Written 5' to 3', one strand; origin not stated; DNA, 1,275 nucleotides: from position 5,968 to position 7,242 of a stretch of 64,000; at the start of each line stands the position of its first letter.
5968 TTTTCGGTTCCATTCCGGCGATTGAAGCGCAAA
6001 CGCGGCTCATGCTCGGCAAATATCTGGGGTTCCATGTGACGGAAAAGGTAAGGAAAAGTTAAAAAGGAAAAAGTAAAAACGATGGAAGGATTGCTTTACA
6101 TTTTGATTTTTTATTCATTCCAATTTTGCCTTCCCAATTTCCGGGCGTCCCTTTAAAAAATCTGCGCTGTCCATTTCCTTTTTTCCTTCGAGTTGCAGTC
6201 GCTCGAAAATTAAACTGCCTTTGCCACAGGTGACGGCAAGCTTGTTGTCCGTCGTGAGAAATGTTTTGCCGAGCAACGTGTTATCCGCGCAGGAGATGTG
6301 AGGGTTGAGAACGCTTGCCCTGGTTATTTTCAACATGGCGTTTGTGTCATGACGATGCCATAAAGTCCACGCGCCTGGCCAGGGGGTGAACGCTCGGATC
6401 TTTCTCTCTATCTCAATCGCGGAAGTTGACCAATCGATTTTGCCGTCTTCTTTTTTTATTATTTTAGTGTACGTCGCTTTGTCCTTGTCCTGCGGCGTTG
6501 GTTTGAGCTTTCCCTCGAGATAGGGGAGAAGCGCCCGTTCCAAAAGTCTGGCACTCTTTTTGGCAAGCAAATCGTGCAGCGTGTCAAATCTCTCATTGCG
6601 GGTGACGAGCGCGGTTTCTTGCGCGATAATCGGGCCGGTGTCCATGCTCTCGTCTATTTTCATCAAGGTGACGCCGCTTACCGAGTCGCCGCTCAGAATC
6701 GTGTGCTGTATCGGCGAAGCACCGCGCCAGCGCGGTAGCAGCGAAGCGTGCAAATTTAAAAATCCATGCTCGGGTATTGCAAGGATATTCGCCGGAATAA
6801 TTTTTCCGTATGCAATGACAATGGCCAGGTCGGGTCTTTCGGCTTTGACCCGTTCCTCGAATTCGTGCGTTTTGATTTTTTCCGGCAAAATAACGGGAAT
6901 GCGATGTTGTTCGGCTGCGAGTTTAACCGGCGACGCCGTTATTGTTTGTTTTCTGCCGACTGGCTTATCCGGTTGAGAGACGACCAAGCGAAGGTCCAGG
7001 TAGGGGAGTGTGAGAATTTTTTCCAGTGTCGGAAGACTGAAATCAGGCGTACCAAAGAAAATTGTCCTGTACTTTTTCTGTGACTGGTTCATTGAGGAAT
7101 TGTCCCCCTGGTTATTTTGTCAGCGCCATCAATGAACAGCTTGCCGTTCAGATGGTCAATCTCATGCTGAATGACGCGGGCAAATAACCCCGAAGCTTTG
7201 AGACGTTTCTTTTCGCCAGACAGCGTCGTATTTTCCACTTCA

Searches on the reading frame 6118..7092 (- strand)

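Call 61: search_protein_families(library=pfam, proteins=[window:6118-7092:-], max_evalue=0.01)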
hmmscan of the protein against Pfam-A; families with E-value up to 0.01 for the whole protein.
window:6118-7092:- (325 aa): 2 families
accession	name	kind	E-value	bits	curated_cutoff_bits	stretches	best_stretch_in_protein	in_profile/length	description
PF00551.24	Formyl_trans_N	-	1.7e-37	129.3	26.1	1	33-187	29-180/181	Formyl transferase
PF02911.23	Formyl_trans_C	-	5.3e-26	91.2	21.1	1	212-316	2-99/100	Formyl transferase, C-terminal domain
